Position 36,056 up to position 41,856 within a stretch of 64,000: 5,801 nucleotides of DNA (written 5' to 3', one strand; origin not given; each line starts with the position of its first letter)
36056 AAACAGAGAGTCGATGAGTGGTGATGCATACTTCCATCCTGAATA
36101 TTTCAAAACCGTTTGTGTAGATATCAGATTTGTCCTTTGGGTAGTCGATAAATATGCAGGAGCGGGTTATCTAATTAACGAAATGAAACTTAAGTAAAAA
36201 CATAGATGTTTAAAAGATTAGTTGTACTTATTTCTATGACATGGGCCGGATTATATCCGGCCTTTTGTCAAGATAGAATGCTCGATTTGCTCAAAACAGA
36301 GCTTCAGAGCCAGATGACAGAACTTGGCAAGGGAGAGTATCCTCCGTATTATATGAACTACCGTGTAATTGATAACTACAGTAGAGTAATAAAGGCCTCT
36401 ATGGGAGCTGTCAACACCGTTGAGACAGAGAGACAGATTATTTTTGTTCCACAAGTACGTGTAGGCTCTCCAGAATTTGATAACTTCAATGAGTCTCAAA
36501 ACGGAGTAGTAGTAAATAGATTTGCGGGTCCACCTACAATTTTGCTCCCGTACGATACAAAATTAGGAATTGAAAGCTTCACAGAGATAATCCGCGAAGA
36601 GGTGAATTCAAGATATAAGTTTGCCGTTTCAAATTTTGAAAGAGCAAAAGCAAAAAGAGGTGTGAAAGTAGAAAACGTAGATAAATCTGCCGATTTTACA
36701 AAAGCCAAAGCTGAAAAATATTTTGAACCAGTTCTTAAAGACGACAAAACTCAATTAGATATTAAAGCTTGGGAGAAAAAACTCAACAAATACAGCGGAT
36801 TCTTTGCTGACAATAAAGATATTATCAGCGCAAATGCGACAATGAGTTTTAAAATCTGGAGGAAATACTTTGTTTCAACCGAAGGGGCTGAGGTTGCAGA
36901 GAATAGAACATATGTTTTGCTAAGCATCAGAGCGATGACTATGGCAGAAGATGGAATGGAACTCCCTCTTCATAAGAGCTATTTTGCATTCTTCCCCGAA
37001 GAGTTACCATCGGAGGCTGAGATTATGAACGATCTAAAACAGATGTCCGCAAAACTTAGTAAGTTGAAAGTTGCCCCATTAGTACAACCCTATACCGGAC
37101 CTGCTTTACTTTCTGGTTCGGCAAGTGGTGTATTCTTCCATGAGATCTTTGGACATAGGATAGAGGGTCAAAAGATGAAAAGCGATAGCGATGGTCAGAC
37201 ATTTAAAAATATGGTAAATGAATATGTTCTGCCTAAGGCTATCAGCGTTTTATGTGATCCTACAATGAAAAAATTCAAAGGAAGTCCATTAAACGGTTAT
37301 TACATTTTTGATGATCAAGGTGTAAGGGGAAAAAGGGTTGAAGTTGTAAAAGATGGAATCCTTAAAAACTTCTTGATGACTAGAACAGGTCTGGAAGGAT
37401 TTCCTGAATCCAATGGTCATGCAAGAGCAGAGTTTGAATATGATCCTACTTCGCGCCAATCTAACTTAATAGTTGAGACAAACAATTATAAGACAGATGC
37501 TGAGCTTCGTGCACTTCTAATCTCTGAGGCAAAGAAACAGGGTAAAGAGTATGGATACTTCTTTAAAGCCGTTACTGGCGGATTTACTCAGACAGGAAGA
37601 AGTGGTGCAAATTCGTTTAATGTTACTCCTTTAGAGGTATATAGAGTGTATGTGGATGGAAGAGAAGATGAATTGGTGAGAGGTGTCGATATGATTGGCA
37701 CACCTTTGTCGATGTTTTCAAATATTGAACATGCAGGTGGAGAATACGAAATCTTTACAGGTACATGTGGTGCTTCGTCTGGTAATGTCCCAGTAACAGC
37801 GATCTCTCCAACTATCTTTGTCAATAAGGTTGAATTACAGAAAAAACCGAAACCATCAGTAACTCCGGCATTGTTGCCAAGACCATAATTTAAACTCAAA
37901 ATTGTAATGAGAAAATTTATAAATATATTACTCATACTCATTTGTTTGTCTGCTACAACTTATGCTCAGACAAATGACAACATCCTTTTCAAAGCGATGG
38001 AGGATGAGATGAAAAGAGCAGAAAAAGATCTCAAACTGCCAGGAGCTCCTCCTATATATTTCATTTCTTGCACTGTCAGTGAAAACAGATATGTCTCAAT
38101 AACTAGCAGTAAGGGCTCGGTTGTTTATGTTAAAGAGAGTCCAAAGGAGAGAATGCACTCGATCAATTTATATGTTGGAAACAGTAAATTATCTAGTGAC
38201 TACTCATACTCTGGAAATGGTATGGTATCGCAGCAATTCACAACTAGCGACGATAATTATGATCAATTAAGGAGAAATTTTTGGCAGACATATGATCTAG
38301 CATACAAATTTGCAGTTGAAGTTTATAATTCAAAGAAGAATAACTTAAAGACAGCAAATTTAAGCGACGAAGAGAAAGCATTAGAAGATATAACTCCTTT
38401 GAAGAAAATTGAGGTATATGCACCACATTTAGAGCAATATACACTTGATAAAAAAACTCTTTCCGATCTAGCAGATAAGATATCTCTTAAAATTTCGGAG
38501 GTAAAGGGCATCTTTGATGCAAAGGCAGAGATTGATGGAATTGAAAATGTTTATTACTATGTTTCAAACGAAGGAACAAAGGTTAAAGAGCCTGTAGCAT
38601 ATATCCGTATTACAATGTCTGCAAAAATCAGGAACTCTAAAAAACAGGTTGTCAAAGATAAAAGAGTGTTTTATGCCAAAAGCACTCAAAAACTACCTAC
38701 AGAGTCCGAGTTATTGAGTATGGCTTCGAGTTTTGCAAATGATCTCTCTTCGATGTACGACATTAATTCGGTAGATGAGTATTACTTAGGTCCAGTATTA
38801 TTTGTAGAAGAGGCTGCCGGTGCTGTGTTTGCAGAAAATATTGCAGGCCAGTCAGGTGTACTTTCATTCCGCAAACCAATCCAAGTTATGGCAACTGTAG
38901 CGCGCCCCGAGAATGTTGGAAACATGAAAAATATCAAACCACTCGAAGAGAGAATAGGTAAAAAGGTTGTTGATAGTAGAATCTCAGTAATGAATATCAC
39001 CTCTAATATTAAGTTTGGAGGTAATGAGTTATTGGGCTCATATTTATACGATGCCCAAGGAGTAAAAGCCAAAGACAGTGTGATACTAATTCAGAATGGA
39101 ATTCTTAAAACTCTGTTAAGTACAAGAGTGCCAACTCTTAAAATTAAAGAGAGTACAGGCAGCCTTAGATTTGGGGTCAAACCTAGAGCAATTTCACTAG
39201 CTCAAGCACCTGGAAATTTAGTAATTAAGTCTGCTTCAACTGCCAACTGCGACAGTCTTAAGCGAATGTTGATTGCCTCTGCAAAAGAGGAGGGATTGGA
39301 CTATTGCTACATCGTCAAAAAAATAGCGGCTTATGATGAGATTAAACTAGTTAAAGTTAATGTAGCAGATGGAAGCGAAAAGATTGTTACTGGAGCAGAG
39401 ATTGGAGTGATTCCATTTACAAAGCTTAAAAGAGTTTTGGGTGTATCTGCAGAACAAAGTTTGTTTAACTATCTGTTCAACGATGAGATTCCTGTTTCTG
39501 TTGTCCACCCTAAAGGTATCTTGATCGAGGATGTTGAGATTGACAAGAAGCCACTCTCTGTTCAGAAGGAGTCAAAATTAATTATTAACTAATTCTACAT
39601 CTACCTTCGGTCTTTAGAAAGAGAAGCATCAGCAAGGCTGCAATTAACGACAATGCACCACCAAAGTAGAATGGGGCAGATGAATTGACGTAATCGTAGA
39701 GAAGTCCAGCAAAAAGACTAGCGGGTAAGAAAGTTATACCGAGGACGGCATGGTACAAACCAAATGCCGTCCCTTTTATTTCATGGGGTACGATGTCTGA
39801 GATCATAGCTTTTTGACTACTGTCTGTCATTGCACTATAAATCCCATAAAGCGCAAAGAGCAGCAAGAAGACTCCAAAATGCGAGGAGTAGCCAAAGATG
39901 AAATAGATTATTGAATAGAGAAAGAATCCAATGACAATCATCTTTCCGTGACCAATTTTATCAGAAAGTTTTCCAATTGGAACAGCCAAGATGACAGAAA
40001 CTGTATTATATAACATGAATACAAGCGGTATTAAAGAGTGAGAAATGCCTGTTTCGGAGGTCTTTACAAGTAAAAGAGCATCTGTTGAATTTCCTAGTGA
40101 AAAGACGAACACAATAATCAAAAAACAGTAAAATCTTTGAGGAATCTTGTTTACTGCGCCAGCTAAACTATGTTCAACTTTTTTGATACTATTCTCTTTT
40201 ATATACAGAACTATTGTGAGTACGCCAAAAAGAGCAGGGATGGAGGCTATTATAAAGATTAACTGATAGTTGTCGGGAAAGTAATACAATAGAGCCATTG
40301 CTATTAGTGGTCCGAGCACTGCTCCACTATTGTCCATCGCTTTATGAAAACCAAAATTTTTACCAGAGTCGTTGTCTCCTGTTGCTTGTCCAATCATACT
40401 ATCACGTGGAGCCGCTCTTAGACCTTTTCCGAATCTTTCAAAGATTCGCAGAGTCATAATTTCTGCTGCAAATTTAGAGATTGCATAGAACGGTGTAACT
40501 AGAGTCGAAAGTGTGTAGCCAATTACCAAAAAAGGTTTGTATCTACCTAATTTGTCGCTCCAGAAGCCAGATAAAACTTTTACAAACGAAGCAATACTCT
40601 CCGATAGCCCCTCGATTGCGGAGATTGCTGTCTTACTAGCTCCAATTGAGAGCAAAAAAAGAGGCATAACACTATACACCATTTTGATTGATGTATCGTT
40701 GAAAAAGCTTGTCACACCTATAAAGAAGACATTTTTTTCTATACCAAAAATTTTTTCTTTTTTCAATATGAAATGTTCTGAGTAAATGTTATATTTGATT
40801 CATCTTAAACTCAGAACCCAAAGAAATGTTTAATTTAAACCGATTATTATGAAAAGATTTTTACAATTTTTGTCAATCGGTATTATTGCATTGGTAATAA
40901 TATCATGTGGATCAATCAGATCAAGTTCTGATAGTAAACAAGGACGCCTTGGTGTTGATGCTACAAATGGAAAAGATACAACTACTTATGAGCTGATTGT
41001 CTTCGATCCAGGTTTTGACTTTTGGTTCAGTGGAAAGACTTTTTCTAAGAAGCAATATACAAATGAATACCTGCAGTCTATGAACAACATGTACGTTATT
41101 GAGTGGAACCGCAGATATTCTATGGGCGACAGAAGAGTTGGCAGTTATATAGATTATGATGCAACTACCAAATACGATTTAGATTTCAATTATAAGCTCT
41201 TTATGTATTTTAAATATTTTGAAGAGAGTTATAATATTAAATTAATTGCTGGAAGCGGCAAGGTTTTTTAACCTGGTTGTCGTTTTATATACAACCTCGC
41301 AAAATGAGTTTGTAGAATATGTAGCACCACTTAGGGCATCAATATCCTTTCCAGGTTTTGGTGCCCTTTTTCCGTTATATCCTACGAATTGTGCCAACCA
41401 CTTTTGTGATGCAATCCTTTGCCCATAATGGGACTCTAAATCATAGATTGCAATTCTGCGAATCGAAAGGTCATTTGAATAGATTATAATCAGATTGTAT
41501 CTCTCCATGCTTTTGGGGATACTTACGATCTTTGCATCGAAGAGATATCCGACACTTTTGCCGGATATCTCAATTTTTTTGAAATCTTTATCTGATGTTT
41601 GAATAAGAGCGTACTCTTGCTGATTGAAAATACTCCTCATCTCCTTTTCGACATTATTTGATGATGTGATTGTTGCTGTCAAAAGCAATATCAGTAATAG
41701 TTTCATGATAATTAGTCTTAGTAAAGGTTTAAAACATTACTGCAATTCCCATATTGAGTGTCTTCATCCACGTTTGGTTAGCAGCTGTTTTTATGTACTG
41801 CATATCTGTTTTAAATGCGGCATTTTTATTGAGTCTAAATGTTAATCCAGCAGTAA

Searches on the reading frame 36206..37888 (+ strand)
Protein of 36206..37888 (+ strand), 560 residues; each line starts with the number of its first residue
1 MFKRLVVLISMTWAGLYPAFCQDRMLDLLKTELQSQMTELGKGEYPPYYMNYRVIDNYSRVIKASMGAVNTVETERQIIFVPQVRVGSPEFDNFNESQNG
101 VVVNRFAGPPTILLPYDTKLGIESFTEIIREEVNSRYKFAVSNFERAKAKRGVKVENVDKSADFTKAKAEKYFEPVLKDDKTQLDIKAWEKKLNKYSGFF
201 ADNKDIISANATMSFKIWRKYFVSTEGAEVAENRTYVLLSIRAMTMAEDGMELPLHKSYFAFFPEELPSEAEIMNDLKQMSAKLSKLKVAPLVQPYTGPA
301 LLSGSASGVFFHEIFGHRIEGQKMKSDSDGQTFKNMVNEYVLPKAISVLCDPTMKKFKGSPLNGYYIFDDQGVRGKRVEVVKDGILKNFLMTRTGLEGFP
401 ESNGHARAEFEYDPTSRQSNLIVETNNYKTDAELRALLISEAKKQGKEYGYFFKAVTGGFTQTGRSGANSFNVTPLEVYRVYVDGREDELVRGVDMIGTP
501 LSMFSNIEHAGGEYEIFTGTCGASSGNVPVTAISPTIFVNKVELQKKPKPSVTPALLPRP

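Call 6: search_protein_families(library=pfam, proteins=[window:36206-37888:+], max_evalue=0.001)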
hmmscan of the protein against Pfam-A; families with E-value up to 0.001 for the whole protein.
window:36206-37888:+ (560 aa): 1 family
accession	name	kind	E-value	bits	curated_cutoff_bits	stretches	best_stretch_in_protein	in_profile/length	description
PF19289.4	PmbA_TldD_3rd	-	2.6e-26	92.6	22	1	299-544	5-218/220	PmbA/TldA metallopeptidase C-terminal domain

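Call 47: search_protein_families(library=ncbifam, proteins=[window:36206-37888:+], max_evalue=0.01)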
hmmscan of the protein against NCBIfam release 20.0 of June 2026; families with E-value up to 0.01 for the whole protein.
window:36206-37888:+ (560 aa): 3 families
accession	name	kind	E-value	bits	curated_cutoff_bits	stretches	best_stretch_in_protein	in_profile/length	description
NF040952.1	Arch_mtprotase_TldD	equivalog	2.3e-27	95.9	635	1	116-543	51-441/443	zinc metalloprotease TldD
NF008006.0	PRK10735.1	equivalog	4.2e-10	38.7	513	1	260-542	210-475/481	metalloprotease TldD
NF008268.0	PRK11040.1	equivalog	0.00039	19.2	438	1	306-396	249-330/446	metalloprotease PmbA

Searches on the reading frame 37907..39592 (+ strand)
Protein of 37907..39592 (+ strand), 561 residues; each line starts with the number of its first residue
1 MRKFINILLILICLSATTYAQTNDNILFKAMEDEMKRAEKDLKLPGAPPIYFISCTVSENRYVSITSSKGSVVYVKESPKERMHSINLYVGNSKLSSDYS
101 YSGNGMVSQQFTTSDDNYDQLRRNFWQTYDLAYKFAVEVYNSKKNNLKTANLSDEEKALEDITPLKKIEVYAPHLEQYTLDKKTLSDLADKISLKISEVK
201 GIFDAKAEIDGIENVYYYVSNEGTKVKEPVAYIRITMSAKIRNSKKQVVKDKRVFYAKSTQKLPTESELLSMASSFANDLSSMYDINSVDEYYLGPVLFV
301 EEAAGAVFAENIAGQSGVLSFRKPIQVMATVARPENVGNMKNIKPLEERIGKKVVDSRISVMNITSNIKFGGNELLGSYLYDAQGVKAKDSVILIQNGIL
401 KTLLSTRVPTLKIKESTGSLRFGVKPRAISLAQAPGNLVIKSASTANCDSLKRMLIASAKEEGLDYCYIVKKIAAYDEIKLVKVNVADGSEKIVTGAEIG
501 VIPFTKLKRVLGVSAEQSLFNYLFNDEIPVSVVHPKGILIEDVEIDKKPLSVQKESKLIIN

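Call 6: search_protein_families(library=pfam, proteins=[window:37907-39592:+], max_evalue=0.001)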
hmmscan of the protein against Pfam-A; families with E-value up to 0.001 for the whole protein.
window:37907-39592:+ (561 aa): 1 family
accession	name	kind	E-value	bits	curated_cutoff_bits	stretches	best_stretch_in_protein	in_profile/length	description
PF19289.4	PmbA_TldD_3rd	-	3.8e-08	33.2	22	1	341-445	32-128/220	PmbA/TldA metallopeptidase C-terminal domain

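Call 47: search_protein_families(library=ncbifam, proteins=[window:37907-39592:+], max_evalue=0.01)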
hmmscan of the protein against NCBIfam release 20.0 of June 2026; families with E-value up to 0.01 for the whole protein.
window:37907-39592:+ (561 aa): 0 families

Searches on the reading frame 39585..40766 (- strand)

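Call 6: search_protein_families(library=pfam, proteins=[window:39585-40766:-], max_evalue=0.001)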
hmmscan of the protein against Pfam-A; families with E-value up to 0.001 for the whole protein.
window:39585-40766:- (393 aa): 1 family
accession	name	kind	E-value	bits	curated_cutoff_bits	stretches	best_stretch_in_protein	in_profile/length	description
PF07690.21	MFS_1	-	8.9e-50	170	33.4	2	216-387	2-175/347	Major Facilitator Superfamily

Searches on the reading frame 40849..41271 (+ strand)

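Call 95: search_protein_families(library=pfam, proteins=[window:40849-41271:+], max_evalue=0.001)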
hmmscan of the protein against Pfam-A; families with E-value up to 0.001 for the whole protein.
window:40849-41271:+ (140 aa): 1 family
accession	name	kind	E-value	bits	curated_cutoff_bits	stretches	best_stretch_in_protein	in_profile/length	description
PF19643.4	DUF6146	-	8.9e-17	61.6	27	1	10-133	4-126/133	Family of unknown function (DUF6146)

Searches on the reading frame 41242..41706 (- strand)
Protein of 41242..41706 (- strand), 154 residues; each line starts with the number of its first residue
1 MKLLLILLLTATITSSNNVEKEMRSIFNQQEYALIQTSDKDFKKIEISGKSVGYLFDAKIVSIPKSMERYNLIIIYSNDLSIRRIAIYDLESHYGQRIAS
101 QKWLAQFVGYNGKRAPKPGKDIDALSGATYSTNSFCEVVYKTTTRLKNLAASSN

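Call 95: search_protein_families(library=pfam, proteins=[window:41242-41706:-], max_evalue=0.001)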
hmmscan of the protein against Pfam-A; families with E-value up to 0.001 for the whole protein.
window:41242-41706:- (154 aa): 1 family
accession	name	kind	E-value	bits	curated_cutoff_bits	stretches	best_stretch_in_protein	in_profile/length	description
PF04205.19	FMN_bind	-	1.2e-05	26.3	22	1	77-140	13-73/77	FMN-binding domain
